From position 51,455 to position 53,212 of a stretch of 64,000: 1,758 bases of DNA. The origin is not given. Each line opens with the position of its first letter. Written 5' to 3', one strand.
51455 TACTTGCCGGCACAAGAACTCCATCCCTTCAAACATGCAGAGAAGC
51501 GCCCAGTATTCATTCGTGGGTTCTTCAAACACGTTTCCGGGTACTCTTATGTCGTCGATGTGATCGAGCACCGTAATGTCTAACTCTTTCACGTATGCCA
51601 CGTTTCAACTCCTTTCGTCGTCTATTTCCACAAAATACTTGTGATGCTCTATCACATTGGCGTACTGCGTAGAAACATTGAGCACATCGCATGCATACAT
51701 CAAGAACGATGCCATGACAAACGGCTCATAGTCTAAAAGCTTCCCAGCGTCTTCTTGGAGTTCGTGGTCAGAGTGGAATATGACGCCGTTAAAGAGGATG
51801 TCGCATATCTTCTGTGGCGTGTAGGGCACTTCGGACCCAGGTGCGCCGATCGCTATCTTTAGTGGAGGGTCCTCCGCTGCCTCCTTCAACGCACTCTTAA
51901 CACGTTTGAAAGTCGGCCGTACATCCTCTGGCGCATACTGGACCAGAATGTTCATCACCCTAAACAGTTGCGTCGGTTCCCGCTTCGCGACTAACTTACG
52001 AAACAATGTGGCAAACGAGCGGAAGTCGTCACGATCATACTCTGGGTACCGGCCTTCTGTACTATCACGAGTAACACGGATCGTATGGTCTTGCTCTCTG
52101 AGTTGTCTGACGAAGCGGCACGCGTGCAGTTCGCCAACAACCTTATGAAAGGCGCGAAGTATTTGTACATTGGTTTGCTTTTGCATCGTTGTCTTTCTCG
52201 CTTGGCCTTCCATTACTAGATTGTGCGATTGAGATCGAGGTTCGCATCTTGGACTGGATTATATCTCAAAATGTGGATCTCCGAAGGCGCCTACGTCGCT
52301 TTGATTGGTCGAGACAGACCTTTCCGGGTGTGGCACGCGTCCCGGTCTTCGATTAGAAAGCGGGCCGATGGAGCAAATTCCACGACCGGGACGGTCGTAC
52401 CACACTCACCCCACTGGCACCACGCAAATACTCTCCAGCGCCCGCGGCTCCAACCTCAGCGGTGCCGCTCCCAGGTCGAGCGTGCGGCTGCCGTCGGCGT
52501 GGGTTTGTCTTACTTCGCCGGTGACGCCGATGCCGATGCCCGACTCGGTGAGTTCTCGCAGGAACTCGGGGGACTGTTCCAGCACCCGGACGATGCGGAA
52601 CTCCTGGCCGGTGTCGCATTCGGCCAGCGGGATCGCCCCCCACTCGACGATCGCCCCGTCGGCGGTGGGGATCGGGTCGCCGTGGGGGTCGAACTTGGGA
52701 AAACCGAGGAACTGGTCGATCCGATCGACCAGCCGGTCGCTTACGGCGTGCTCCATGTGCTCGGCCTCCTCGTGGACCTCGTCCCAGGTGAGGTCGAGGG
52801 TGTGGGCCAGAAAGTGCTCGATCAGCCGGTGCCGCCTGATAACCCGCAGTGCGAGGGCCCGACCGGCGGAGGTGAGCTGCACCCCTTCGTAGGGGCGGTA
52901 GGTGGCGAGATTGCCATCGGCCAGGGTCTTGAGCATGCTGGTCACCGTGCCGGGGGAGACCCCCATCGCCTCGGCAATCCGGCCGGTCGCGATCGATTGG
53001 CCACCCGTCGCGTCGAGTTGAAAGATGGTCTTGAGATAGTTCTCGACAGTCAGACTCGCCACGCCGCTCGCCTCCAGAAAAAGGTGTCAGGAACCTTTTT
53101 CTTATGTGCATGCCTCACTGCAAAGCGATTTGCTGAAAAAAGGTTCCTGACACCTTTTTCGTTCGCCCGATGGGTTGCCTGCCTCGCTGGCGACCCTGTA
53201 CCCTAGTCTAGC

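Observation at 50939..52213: Tight two-gene cassette of unrecognisable proteins immediately downstream of an MmeI-like RM enzyme: a candidate new defense module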

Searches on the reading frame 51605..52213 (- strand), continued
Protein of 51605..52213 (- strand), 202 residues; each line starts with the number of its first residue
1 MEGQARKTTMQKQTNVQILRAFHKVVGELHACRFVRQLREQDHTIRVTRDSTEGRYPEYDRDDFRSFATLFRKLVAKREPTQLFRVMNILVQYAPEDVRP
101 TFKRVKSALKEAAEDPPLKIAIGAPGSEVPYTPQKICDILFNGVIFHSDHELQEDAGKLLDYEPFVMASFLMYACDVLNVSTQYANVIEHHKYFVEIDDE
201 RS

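Call 67: search_protein_families(library=pfam, alignment_id=A6, max_evalue=0.01)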
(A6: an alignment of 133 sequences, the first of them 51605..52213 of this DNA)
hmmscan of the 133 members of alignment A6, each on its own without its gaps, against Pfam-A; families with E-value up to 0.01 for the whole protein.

A. member 1, window:51605-52213:- (202 aa): 0 families

B. families by the number of members that match (of 133 scanned): 8 families
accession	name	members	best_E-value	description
PF13646.12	HEAT_2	2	3.2e-11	HEAT repeats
PF02985.28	HEAT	2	0.00011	HEAT repeat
PF01420.25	Methylase_S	1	6.8e-23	Type I restriction modification DNA specificity domain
PF21581.3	SCD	1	5.6e-05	Stromalin conservative domain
PF02805.21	Ada_Zn_binding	1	0.00062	Metal binding domain of Ada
PF12900.13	Pyridox_ox_2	1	0.0048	Pyridoxamine 5'-phosphate oxidase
PF24905.1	TTC3_9th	1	0.005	TTC3, helical domain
PF00618.25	RasGEF_N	1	0.0066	RasGEF N-terminal motif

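Call 69: search_protein_families(library=pfam, proteins=[P0161, P0184, P0188, P0230, P0239, P0156, P0262, P0289, P0176, P0297], max_evalue=0.01)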
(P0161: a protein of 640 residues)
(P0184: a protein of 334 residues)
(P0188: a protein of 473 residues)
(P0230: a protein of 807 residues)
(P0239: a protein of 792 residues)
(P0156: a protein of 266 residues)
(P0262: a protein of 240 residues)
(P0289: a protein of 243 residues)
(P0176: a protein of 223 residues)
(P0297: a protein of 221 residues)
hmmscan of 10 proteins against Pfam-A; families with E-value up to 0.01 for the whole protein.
P0161 (640 aa): 1 family
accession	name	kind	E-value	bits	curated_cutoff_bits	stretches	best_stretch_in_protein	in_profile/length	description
PF01420.25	Methylase_S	-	6.8e-23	82.1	22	2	243-425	2-167/168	Type I restriction modification DNA specificity domain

P0184 (334 aa): 0 families

P0188 (473 aa): 0 families

P0230 (807 aa): 2 families
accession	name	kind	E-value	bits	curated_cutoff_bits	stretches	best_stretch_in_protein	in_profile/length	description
PF13646.12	HEAT_2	-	3.2e-11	43.8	27.7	2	300-376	6-82/88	HEAT repeats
PF02985.28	HEAT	-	0.00011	22.6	23.5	0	358-378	2-22/31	HEAT repeat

P0239 (792 aa): 3 families
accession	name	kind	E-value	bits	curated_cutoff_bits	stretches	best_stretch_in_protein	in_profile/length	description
PF13646.12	HEAT_2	-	4.8e-06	27.2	27.7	1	305-379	8-82/88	HEAT repeats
PF21581.3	SCD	-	5.6e-05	23.8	27.5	1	319-360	21-62/75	Stromalin conservative domain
PF02985.28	HEAT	-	0.00015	22.1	23.5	0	365-382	6-23/31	HEAT repeat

P0156 (266 aa): 0 families

P0262 (240 aa): 0 families

P0289 (243 aa): 0 families

P0176 (223 aa): 0 families

P0297 (221 aa): 0 families

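Call 70: find_encoding_contigs(protein=P0161, flank=8000, max_places=3)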
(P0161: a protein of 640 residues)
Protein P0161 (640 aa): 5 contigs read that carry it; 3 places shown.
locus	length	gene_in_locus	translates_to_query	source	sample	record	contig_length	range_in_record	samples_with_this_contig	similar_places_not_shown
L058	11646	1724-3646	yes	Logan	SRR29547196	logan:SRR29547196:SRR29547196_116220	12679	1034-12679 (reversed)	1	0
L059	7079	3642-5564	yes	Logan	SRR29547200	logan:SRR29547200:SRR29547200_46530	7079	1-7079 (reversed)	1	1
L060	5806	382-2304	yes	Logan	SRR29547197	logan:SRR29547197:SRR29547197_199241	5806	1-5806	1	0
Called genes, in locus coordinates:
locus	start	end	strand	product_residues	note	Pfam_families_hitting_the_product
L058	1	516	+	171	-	?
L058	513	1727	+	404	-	PF04326:SLFN_AlbA_2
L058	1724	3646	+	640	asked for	PF01420:Methylase_S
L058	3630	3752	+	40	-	-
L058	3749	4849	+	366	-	PF18165:pP_pnuc_1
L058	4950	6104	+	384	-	PF06114:Peptidase_M78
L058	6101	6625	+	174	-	PF14367:DUF4411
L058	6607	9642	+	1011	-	PF04313:HSDR_N, PF04851:ResIII, PF00270:DEAD, PF18766:SWI2_SNF2, PF22679:T1R_D3-like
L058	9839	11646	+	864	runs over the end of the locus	PF13166:AAA_13, PF02463:SMC_N (weak), PF13304:AAA_21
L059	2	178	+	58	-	?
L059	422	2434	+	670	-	PF12161:HsdM_N, PF02384:N6_Mtase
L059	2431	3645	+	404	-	PF04326:SLFN_AlbA_2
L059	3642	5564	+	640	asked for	PF01420:Methylase_S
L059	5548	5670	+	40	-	-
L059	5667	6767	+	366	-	PF18165:pP_pnuc_1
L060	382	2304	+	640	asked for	PF01420:Methylase_S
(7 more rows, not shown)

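Call 72: find_encoding_contigs(protein=P0127, flank=4000, max_places=2)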
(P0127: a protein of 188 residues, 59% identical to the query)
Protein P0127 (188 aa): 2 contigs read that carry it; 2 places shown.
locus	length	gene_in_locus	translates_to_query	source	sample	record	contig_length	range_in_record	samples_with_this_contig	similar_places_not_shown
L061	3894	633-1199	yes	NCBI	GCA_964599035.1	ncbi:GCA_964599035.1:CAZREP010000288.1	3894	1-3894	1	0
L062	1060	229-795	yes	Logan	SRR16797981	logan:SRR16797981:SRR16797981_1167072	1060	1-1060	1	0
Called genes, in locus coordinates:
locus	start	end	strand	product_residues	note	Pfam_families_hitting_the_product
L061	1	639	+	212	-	?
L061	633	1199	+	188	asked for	-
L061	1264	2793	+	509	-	PF18928:DUF5677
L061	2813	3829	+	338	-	-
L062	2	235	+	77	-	?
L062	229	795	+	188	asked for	-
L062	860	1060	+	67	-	?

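Call 73: find_encoding_contigs(protein=P0126, flank=4000, max_places=2)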
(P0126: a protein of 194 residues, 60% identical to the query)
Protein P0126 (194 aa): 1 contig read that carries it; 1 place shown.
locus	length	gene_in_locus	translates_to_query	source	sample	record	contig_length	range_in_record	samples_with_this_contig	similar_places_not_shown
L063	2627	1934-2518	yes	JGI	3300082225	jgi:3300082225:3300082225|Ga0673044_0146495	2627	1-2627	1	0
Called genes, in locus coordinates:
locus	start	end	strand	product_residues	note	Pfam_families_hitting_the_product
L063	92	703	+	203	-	-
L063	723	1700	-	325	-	-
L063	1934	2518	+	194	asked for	-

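Call 78: search_protein_families(library=pfam, proteins=[L061:1-636:+, L061:2813-3826:+, L063:92-700:+, L063:726-1700:-], max_evalue=0.01)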
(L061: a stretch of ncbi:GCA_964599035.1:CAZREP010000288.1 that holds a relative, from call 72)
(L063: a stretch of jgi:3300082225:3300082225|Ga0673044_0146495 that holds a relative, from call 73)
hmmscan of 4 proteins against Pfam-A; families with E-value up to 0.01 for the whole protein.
L061:1-636:+ (212 aa): 0 families

L061:2813-3826:+ (338 aa): 0 families

L063:92-700:+ (203 aa): 0 families

L063:726-1700:- (325 aa): 0 families

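Call 79: search_solved_structures(query=A6, max_evalue=10, show_alignments=2)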
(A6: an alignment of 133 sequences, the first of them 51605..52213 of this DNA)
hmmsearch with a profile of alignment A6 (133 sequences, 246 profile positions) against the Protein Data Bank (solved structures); distinct sequences matched with E-value up to 10: 7.
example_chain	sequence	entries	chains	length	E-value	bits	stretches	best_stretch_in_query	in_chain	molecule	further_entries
1t6s_A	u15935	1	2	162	0.21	14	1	81-142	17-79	conserved hypothetical protein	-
5mue_A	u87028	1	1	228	0.37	13.2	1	72-145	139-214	Alpha-tocopherol transfer protein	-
6zpd_A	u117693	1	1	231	0.37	13.1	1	72-145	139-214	Alpha-tocopherol transfer protein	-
5mug_A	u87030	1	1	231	0.38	13.1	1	72-145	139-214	Alpha-tocopherol transfer protein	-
9if7_LW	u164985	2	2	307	0.45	12.9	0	36-75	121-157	U2 small nuclear ribonucleoprotein 40K, putative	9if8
1r5l_A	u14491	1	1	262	0.49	12.8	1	72-145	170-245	PROTEIN (Alpha-tocopherol transfer protein)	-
1oip_A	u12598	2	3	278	0.55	12.6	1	72-145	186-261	ALPHA-TOCOPHEROL TRANSFER PROTEIN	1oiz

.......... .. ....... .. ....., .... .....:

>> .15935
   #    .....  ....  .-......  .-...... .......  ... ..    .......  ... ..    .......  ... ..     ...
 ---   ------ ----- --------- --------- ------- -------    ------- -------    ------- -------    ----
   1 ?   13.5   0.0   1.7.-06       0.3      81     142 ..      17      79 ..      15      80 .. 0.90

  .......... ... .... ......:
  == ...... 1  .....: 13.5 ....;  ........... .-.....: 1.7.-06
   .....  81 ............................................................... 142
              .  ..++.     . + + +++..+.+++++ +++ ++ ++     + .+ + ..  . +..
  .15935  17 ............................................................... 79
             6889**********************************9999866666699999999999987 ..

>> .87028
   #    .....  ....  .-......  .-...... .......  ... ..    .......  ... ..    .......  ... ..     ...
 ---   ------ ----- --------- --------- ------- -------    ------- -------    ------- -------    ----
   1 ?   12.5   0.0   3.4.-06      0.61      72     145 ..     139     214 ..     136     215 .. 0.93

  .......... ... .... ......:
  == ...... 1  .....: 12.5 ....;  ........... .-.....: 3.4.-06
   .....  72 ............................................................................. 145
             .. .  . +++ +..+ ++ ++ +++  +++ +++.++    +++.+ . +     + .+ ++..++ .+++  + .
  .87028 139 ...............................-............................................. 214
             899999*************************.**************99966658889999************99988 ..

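Call 95: search_dna_similar(query=P0216, collection=plasmids, mode=protein, max_evalue=0.001, max_rows=10)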
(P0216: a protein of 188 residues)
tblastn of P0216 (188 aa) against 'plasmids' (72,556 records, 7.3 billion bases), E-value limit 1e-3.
No match.

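Call 96: search_dna_similar(query=P0185, collection=plasmids, mode=protein, max_evalue=0.001, max_rows=10)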
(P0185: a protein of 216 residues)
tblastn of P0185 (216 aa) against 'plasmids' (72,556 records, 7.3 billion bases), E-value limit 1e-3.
No match.

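Call 97: search_dna_similar(query=P0245, collection=plasmids, mode=protein, max_evalue=0.001, max_rows=10)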
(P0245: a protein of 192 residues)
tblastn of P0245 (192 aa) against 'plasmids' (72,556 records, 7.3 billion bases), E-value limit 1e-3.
No match.

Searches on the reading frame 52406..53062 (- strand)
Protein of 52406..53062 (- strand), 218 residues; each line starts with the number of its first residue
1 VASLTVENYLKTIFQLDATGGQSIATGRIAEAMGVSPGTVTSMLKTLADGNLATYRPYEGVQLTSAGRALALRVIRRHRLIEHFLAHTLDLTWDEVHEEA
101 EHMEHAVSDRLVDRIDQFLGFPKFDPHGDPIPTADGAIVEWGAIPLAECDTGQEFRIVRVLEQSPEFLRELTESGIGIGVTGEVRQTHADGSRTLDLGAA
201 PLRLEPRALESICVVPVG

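Call 3: search_protein_families(library=pfam, proteins=[window:52406-53062:-], max_evalue=1)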
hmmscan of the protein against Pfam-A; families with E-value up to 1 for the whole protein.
window:52406-53062:- (218 aa): 14 families
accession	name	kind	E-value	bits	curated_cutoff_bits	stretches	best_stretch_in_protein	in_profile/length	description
PF02742.21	Fe_dep_repr_C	-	2.1e-33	114.6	27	1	64-133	1-70/70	Iron dependent repressor, metal binding and dimerisation domain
PF01325.25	Fe_dep_repress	-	2.1e-13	50.7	26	1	5-61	5-60/60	Iron dependent repressor, N-terminal DNA binding domain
PF04023.20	FeoA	-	1.6e-07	31.7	23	1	144-214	1-72/74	FeoA domain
PF01047.28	MarR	-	5.1e-05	23.5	24.6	1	12-50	8-44/59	MarR family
PF12802.13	MarR_2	-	0.00089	19.8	27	1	13-56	11-53/61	MarR family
PF09339.16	HTH_IclR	-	0.01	16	22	1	20-55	15-50/52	IclR helix-turn-helix domain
PF13412.12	HTH_24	-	0.015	15.3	21.9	1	28-49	22-43/48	Winged helix-turn-helix DNA-binding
PF00392.27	GntR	-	0.018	15.1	27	1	17-61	17-62/64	Bacterial regulatory proteins, gntR family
PF08281.18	Sigma70_r4_2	-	0.06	13.4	25.7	1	28-44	31-47/54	Sigma-70, region 4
PF21668.3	RPOC_hybrid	-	0.069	13.4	27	1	126-162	47-82/102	DNA-directed RNA polymerase subunit beta', hybrid domain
PF09202.17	Rio2_N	-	0.075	13.8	27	1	24-75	25-79/82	Rio2, N-terminal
PF05732.17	RepL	-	0.089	12.7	20.3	1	24-53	75-105/164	Firmicute plasmid replication protein (RepL)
PF13384.12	HTH_23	-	0.11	12.8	24.6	1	28-47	22-41/50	Homeodomain-like domain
PF03444.21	HrcA_DNA-bdg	-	0.23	11.6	21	1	5-48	5-48/79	Winged helix-turn-helix transcription repressor, HrcA DNA-binding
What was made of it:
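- Checked: 52406..53062(-) is a DtxR/MntR-type repressor with a FeoA domain (call 3).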
